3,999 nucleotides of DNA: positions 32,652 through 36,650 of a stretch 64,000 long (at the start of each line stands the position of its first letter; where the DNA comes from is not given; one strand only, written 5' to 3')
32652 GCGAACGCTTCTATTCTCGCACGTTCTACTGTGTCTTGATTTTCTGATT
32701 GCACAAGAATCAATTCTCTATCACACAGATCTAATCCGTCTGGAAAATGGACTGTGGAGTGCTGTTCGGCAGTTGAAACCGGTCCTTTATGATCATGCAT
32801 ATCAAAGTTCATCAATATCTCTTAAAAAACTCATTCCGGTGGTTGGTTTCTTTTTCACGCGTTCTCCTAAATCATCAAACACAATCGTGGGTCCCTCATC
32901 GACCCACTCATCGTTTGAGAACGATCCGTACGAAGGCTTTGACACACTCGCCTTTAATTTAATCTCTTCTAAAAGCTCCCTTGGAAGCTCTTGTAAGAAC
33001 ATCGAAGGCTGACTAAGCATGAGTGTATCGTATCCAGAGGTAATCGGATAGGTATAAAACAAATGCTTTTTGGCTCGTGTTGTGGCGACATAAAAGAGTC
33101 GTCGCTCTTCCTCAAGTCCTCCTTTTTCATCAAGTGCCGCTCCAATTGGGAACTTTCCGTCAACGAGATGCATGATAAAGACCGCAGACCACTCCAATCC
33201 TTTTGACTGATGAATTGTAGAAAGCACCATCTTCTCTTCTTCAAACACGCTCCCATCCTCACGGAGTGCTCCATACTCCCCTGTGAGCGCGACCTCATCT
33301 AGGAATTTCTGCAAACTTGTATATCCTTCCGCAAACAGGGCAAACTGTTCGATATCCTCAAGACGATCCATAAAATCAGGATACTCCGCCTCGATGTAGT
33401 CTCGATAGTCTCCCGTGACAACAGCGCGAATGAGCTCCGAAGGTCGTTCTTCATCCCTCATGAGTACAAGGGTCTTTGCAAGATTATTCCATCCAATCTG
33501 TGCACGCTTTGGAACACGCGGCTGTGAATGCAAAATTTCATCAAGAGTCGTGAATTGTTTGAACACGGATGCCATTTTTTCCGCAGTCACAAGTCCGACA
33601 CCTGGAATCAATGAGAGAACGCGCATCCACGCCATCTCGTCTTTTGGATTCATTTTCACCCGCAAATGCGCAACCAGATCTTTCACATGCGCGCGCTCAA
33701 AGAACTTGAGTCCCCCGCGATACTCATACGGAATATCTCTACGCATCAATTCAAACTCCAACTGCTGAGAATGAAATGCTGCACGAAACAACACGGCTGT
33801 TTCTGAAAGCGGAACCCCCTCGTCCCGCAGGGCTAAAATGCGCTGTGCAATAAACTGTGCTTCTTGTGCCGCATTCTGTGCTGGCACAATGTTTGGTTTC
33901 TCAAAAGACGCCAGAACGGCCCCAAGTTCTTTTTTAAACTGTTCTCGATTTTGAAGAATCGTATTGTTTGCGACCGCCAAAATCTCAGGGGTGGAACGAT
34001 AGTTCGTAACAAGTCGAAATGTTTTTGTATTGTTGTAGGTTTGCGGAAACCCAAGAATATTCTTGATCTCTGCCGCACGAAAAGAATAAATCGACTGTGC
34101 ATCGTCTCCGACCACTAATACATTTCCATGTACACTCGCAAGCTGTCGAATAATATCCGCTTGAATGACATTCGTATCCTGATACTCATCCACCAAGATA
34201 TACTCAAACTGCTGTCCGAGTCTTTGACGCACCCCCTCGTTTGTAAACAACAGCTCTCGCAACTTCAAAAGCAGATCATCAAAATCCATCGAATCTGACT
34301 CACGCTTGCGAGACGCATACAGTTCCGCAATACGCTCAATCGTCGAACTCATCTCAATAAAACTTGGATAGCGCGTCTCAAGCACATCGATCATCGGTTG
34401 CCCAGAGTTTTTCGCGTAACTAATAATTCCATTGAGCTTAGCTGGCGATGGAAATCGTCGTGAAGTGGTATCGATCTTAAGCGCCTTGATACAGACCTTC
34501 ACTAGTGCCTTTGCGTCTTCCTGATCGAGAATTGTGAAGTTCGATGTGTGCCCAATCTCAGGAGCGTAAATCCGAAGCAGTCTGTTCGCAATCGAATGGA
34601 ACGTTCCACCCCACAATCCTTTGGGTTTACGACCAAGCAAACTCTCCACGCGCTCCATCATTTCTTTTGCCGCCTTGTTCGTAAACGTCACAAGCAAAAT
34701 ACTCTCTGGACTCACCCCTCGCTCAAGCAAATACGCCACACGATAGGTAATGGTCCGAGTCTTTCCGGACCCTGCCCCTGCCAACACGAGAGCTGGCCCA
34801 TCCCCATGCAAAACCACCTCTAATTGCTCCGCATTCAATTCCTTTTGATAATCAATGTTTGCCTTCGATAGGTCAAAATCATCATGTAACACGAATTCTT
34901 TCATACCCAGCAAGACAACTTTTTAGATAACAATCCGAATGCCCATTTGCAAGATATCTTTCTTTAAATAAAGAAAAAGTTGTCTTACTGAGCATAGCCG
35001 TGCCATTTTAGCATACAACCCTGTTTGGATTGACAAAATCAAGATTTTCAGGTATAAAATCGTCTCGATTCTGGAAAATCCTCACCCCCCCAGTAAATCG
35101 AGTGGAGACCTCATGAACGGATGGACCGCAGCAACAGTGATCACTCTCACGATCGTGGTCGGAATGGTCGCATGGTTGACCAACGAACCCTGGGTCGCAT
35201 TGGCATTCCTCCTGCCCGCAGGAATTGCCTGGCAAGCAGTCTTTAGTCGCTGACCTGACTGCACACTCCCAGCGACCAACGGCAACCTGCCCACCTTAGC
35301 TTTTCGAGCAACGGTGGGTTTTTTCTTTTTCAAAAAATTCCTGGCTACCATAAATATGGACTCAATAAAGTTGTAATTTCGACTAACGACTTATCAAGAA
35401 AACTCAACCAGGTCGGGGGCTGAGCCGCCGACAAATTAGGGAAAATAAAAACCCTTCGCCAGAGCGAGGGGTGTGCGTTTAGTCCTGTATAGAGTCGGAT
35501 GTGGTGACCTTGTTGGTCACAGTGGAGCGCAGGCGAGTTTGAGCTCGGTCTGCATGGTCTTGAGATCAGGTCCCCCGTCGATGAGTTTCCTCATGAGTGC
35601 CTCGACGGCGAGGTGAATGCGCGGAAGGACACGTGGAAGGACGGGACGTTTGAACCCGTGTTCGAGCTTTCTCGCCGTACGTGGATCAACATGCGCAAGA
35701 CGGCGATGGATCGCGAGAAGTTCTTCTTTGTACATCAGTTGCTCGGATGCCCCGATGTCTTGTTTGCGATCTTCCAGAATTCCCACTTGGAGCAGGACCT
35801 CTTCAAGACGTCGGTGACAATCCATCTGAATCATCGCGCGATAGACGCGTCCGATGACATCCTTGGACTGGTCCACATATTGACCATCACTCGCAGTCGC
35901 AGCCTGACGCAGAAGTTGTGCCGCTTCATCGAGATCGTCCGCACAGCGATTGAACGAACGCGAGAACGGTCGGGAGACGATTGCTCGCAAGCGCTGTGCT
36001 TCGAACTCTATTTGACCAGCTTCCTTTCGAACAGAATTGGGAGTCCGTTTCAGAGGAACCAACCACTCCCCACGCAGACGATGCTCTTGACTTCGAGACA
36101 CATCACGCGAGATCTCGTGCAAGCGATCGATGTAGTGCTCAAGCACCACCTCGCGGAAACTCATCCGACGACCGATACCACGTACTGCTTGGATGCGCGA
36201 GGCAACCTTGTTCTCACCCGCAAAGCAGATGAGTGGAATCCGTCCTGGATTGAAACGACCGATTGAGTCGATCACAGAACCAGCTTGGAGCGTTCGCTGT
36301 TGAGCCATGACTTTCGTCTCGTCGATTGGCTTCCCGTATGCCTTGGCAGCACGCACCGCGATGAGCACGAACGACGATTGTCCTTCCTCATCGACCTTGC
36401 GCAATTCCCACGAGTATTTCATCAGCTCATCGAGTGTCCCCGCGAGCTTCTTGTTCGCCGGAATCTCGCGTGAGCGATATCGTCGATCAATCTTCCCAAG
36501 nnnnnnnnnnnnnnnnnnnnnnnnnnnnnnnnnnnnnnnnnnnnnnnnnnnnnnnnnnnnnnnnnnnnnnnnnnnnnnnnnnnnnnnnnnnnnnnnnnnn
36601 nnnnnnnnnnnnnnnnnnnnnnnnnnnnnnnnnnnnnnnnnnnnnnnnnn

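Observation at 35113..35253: Unannotated 46-aa hydrophobic peptide gene with full expression signals, divergent from uvrD across a 12-bp inverted repeat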

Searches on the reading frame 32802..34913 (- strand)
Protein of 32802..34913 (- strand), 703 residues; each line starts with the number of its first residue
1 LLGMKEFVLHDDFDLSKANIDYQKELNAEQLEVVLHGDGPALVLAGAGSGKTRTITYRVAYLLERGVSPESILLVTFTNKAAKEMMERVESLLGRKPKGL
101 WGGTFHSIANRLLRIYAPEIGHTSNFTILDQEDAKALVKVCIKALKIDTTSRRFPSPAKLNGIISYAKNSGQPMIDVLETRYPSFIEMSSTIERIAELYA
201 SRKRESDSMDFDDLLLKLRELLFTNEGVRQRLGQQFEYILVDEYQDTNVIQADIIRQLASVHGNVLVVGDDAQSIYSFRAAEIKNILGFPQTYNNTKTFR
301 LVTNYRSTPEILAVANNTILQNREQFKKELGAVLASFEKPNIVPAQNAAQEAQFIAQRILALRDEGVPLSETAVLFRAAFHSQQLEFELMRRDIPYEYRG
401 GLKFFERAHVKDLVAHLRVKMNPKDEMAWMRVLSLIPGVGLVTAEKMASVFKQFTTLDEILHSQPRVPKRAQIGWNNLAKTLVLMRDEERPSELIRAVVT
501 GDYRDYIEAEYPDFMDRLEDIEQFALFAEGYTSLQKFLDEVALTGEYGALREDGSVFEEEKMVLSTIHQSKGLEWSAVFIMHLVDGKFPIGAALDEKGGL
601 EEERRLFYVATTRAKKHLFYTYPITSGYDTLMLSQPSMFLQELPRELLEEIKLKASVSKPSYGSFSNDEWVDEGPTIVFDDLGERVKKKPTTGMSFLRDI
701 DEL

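Call 11: find_related_loci(query=window:32802-34913:-, collection=genome_contigs, flank=4000)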
Query window:32802-34913:- (703 aa) in genome_contigs; peptide patterns used: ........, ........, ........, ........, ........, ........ (x = any residue, [..] = any of these).
598 stretches matched a pattern (row limit reached: there are more); 590 encode a relative of the query (tblastn E <= 1e-3); the best 80 are kept; 80 distinct loci.
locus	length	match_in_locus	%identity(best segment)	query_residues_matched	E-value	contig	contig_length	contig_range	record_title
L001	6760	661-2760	91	4-703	0e+0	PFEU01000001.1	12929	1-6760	MAG: Candidatus Uhrbacteria bacterium CG10_big_fil_rev_8_21_14_0_10_48_16 CG10_8_21_14_0.10_scaffold_10039_c, whole geno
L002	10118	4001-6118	76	4-703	0e+0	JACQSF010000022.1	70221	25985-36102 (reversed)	MAG: Candidatus Uhrbacteria bacterium isolate NC_groundwater_1378_Ag_S-0.2um_51_101 S_p2_S4_coassembly_k141_2262556, who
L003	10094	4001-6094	73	4-703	0e+0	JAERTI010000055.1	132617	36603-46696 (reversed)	MAG: Candidatus Uhrbacteria bacterium isolate BH28 c_000000010422, whole genome shotgun sequence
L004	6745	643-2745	72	4-703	0e+0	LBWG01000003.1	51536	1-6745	MAG: Candidatus Uhrbacteria bacterium GW2011_GWF2_39_13 UT30_C0003, whole genome shotgun sequence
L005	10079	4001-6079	70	3-703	0e+0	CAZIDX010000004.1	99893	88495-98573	MAG TPA_asm: uncultured Gammaproteobacteria bacterium isolate SRP167671_co2_164 genome assembly, contig: NODE_226_length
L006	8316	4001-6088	66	3-703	0e+0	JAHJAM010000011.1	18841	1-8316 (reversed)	MAG: Patescibacteria group bacterium isolate Modern_marine.mb.212 Modern_marine.mb.212_k141_1034567, whole genome shotgu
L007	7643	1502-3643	62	4-700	0e+0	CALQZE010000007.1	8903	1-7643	MAG: Candidatus Uhrbacteria bacterium RIFOXYB12_FULL_58_10 isolate ZH-Jul18-43 genome assembly, contig: ZH-Jul18-C9567,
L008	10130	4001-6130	62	3-703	0e+0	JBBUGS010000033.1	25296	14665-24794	MAG: Patescibacteria group bacterium isolate H41-bin179_1 H41_bin179_1_000000000033, whole genome shotgun sequence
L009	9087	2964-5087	61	4-703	0e+0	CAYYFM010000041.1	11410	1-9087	MAG TPA_asm: uncultured Gammaproteobacteria bacterium isolate binchicken_co203_597 genome assembly, contig: k141_1317970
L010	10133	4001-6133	52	2-699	0e+0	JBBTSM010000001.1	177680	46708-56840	MAG: Patescibacteria group bacterium isolate H41-bin182_1 H41_bin182_1_000000000001, whole genome shotgun sequence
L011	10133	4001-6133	52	2-699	0e+0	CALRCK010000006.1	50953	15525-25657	MAG: Candidatus Uhrbacteria bacterium isolate Ike-50m-33 genome assembly, contig: Ike-50-c303, whole genome shotgun sequ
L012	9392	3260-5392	52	2-699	0e+0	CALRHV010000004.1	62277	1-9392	MAG: Candidatus Uhrbacteria bacterium isolate TrH-25oct19-208 genome assembly, contig: TrH-25oct19-C658, whole genome sh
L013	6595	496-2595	53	12-699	0e+0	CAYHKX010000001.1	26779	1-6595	MAG TPA_asm: uncultured Gammaproteobacteria bacterium isolate ERP119705_co13_645 genome assembly, contig: NODE_2193_leng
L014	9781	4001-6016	55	6-660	0e+0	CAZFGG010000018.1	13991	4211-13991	MAG TPA_asm: uncultured Gammaproteobacteria bacterium isolate SRP200132_co1_183 genome assembly, contig: NODE_7640_lengt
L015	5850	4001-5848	56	4-615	0e+0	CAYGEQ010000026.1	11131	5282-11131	MAG TPA_asm: uncultured Gammaproteobacteria bacterium isolate ERP113451_co1_208 genome assembly, contig: NODE_7166_lengt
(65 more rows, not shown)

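Call 16: search_protein_families(library=pfam, proteins=[L001:68-514:+], max_evalue=1)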
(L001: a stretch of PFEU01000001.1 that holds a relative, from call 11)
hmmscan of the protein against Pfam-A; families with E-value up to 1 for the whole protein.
L001:68-514:+ (148 aa): 0 families

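Call 48: search_protein_families(library=padloc, proteins=[L001:68-514:+], max_evalue=1)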
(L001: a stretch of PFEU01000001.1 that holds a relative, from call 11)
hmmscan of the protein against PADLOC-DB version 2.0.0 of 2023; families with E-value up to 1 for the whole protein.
L001:68-514:+ (148 aa): 0 families

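Call 49: search_protein_families(library=ncbifam, proteins=[L001:68-514:+], max_evalue=1)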
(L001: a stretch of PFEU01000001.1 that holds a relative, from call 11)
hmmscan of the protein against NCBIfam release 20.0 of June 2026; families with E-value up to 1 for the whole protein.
L001:68-514:+ (148 aa): 1 family
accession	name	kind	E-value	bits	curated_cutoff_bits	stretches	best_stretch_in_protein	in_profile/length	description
NF002366.0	PRK01346.1-3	equivalog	0.052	12.2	624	1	50-140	73-161/405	hypothetical protein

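Call 50: search_protein_families(library=phrogs, proteins=[L001:68-514:+], max_evalue=1)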
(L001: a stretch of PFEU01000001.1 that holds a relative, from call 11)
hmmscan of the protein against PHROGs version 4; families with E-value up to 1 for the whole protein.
L001:68-514:+ (148 aa): 1 family
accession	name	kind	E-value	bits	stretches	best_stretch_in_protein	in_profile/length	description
phrog_4078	-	unknown function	0.27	12.4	1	64-102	12-50/70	-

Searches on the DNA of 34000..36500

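Call 3: search_rna_families(source=window, start=34000, end=36500, threshold=evalue, max_evalue=10)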
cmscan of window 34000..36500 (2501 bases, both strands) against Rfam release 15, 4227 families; matches with E-value up to 10: 4.
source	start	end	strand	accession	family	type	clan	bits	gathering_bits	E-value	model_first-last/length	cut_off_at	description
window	34901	34998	-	RF04246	MIR169_8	Gene; miRNA;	CL00098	22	107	0.6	1-137/137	no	MIR169_8 microRNA precursor family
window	34937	34993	-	RF04343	Plastid-psbA-2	Cis-reg;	CL00153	21.5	55.8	0.71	1-60/60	no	Plastid-psbA-2 3UTR RNA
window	34846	34926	-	RF03752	MIR5292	Gene; miRNA;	-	18.3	105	7.9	1-94/94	no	MIR5292 microRNA precursor family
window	34140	34213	+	RF01648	ceN65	Gene; snRNA; snoRNA; CD-box;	-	15.2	48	8.8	1-65/65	no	Caenorhabditis snoRNA ceN65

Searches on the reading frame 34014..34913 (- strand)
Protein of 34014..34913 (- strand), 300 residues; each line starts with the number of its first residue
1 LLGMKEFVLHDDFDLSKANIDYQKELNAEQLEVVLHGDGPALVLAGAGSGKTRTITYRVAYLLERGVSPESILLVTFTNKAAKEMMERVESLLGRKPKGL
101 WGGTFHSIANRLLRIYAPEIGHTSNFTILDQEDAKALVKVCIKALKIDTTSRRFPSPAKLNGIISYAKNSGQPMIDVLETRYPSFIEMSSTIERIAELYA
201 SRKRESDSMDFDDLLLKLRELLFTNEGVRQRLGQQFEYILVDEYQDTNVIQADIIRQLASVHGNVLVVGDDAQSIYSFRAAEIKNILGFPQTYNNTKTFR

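Call 35: find_related_loci(query=window:34014-34913:-, collection=metagenome_contigs, flank=3000)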
Query window:34014-34913:- (300 aa) in metagenome_contigs; peptide patterns used: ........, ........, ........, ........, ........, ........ (x = any residue, [..] = any of these).
600 stretches matched a pattern (row limit reached: there are more); 596 encode a relative of the query (tblastn E <= 1e-3); the best 80 are kept; 80 distinct loci.
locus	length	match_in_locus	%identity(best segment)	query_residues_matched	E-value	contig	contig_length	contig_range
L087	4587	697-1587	96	4-300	0e+0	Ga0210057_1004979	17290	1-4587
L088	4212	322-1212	59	4-300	3e-111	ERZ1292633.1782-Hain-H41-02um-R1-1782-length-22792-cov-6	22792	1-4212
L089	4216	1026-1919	54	4-300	3e-105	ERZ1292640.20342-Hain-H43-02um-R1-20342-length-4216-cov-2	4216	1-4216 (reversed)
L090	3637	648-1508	57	14-300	4e-100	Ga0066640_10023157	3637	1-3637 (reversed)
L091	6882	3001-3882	55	20-300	3e-98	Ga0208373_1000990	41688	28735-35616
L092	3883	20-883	50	14-300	2e-94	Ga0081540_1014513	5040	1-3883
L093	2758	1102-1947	52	19-300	1e-94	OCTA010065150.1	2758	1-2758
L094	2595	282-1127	51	19-300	1e-94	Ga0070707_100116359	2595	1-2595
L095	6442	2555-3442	50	5-300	8e-92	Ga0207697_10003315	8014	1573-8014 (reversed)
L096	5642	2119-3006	48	5-300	4e-91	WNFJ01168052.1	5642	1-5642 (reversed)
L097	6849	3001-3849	51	18-300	4e-91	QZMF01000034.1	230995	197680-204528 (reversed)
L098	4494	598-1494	49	3-300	5e-89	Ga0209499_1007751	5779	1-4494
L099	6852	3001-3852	51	17-300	1e-88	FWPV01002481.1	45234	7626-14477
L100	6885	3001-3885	49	5-300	7e-87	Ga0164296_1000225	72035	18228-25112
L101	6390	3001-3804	47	19-300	3e-85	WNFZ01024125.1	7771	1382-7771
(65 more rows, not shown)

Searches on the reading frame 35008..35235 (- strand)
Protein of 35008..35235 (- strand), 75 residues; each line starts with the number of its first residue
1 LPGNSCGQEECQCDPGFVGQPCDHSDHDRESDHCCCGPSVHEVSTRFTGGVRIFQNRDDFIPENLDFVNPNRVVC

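Call 16: search_protein_families(library=pfam, proteins=[window:35008-35235:-], max_evalue=1)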
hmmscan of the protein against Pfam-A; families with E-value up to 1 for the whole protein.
window:35008-35235:- (75 aa): 0 families
